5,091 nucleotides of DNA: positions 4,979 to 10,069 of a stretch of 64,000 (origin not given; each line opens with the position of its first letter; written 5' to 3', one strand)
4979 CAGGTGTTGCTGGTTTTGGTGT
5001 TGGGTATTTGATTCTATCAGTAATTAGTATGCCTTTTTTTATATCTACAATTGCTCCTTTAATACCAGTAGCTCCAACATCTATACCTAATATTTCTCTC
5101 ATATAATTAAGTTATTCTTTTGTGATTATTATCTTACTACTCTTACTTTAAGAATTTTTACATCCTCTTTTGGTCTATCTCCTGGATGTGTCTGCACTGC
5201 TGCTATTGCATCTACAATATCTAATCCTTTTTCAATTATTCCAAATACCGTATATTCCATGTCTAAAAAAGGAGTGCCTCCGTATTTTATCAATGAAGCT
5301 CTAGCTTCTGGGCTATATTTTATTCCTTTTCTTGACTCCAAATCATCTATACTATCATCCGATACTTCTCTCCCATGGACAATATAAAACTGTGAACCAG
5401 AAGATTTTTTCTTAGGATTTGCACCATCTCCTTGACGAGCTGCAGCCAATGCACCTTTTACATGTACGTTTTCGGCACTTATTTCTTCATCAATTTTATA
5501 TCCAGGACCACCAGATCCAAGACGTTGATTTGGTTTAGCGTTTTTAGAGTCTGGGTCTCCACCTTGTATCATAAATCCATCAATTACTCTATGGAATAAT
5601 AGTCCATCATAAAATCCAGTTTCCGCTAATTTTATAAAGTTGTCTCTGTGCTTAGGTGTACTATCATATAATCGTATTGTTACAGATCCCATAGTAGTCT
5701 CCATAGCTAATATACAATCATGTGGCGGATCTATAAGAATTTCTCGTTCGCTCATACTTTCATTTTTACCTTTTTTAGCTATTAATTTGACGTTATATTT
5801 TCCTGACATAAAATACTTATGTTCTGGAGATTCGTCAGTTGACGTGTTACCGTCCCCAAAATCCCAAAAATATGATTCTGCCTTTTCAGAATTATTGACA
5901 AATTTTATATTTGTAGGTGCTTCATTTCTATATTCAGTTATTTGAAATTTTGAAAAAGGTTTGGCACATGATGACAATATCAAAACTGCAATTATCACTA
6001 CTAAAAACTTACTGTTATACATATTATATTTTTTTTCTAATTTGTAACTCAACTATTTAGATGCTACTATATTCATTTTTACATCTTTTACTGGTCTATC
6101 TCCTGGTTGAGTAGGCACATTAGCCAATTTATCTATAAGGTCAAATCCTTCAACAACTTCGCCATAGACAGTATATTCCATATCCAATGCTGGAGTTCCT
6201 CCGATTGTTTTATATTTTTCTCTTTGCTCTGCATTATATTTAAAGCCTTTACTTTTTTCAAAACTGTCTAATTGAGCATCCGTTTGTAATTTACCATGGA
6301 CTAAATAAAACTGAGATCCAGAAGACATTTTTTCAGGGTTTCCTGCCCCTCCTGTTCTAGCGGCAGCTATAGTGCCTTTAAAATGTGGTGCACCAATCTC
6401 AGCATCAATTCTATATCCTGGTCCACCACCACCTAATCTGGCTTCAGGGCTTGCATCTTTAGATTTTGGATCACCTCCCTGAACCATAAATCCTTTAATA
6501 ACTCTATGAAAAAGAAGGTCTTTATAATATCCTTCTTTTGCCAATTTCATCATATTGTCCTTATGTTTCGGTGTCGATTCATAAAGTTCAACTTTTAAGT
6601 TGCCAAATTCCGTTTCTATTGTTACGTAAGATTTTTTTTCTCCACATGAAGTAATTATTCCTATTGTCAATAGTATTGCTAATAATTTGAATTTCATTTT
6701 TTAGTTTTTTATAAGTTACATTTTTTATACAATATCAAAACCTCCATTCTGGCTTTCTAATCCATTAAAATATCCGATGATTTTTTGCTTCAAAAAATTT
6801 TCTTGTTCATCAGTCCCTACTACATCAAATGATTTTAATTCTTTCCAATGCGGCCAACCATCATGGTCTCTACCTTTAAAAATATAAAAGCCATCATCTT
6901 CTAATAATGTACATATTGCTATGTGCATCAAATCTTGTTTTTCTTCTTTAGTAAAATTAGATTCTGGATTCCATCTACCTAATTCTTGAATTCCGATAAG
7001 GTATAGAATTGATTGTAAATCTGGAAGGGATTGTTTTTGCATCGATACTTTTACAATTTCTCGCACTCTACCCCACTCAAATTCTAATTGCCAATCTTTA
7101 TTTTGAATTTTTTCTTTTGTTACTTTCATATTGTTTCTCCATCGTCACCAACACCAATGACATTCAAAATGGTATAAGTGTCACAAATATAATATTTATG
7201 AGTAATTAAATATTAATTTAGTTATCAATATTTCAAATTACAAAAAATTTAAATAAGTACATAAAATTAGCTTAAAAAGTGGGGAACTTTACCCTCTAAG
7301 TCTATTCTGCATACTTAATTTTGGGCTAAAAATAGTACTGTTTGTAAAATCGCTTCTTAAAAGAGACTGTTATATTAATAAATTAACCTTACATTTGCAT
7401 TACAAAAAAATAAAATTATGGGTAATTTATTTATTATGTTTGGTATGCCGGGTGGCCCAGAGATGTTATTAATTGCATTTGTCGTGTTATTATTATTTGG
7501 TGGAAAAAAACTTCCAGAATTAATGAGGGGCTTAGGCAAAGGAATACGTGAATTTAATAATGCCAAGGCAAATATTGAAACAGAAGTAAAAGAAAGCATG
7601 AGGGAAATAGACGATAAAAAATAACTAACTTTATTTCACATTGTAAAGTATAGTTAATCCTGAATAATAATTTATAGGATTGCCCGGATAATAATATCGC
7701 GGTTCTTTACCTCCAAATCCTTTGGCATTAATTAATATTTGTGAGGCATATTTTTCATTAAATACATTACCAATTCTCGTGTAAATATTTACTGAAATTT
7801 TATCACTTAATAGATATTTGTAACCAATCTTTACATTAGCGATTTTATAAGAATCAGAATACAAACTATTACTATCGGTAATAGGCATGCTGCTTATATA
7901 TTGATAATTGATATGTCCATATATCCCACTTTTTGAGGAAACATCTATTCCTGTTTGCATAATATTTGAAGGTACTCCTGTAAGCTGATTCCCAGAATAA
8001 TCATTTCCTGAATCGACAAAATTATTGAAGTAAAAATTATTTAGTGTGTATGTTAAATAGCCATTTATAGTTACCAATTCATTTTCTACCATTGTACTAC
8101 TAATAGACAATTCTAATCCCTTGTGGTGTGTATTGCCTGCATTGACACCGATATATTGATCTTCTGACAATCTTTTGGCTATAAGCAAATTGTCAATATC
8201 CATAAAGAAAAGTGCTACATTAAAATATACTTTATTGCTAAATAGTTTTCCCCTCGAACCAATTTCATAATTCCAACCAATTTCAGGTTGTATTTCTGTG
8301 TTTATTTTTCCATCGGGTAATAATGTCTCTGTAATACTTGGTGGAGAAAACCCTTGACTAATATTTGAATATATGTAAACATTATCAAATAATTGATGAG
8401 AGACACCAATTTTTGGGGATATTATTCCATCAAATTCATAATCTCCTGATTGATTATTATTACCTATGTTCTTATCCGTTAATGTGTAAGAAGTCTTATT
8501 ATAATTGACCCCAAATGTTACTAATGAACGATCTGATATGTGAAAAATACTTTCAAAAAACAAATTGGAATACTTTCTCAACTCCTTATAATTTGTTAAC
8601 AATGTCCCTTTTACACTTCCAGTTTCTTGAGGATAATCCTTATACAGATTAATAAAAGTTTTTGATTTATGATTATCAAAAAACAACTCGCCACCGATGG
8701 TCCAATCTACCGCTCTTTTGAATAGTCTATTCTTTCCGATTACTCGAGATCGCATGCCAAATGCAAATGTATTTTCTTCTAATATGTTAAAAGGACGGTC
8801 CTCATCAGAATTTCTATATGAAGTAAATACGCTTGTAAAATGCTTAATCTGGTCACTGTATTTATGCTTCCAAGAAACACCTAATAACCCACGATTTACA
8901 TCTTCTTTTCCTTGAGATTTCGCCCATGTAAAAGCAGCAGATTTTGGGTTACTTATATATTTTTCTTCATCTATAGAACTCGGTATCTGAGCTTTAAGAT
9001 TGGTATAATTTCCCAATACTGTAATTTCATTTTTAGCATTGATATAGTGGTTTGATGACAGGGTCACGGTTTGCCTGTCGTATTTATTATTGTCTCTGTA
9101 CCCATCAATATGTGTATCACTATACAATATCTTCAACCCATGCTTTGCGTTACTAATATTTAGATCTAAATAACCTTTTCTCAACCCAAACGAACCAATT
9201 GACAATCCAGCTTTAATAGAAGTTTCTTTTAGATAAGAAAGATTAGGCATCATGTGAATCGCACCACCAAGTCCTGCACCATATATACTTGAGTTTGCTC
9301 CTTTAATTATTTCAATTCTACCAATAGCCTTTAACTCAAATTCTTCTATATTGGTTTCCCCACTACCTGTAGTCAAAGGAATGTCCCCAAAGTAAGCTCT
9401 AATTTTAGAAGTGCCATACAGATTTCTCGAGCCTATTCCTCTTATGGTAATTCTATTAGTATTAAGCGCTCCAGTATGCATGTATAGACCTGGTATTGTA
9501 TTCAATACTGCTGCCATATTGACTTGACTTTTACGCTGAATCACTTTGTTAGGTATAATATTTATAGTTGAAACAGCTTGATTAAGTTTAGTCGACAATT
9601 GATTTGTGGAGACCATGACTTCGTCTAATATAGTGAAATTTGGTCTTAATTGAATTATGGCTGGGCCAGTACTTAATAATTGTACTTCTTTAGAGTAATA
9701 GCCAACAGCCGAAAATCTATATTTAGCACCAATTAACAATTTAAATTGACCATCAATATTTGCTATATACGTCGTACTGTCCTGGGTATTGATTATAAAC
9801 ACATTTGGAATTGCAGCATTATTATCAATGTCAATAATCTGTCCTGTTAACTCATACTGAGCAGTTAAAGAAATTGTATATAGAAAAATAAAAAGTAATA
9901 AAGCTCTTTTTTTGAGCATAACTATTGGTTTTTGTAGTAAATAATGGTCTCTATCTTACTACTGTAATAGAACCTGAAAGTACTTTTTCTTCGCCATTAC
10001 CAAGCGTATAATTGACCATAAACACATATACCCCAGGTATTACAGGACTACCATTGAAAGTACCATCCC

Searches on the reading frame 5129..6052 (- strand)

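Call 59: search_protein_families(library=pfam, proteins=[window:5129-6052:-], max_evalue=0.001)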
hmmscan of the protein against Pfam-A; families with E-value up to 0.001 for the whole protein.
window:5129-6052:- (307 aa): 3 families
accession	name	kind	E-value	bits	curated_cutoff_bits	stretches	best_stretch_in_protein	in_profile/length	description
PF00160.26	Pro_isomerase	-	2.8e-41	141.9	21.7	1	115-305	2-159/159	Cyclophilin type peptidyl-prolyl cis-trans isomerase/CLD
PF18911.6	PKD_4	-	4.2e-12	46.4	27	1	45-101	20-77/85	PKD domain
PF00801.26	PKD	-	5.2e-07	30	23.5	1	48-102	16-75/80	PKD domain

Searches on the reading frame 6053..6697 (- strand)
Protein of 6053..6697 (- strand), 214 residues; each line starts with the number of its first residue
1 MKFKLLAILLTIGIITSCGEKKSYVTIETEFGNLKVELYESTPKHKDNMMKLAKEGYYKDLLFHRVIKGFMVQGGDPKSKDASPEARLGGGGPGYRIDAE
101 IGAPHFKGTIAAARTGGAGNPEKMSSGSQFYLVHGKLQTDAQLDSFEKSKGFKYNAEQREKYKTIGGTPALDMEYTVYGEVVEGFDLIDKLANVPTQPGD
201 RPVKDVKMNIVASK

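Call 59: search_protein_families(library=pfam, proteins=[window:6053-6697:-], max_evalue=0.001)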
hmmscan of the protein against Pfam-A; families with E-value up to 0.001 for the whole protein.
window:6053-6697:- (214 aa): 1 family
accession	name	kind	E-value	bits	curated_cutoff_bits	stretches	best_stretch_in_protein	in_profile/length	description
PF00160.26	Pro_isomerase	-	1.4e-38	133.1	21.7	1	24-209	1-155/159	Cyclophilin type peptidyl-prolyl cis-trans isomerase/CLD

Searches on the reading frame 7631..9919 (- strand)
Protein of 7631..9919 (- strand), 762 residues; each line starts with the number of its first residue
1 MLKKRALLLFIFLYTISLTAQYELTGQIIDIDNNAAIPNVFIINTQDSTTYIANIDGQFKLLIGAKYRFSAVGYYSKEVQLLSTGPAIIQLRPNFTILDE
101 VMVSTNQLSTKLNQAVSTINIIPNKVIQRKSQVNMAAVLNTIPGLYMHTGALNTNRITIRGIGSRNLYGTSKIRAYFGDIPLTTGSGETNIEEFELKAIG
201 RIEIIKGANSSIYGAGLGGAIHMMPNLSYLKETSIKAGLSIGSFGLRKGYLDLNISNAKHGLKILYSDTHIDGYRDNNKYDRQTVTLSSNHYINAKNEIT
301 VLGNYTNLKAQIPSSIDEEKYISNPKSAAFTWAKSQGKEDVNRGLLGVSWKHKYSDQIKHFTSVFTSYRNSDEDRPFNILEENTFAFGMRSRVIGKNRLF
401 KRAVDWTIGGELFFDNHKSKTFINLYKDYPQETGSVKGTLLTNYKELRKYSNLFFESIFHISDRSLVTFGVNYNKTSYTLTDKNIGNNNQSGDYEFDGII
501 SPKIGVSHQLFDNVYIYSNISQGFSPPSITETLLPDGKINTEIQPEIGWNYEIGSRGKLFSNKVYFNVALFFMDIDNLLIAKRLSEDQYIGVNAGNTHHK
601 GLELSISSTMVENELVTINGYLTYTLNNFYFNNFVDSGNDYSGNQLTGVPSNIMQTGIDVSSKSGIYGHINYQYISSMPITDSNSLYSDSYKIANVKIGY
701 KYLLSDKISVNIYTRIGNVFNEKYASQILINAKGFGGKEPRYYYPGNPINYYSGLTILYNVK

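Call 58: search_protein_families(library=pfam, proteins=[window:7631-9919:-], max_evalue=0.01)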
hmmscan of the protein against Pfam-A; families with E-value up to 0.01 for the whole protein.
window:7631-9919:- (762 aa): 3 families
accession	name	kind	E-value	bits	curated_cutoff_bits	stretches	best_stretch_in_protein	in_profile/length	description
PF00593.30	TonB_dep_Rec_b-barrel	-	1.2e-35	124.7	27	1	297-712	13-433/436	TonB dependent receptor-like, beta-barrel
PF07715.20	Plug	-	2e-14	54.4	23.9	1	114-219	4-105/107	TonB-dependent Receptor Plug Domain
PF13715.12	CarbopepD_reg_2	-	1.2e-05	25.7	32.2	1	24-103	1-88/88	CarboxypepD_reg-like domain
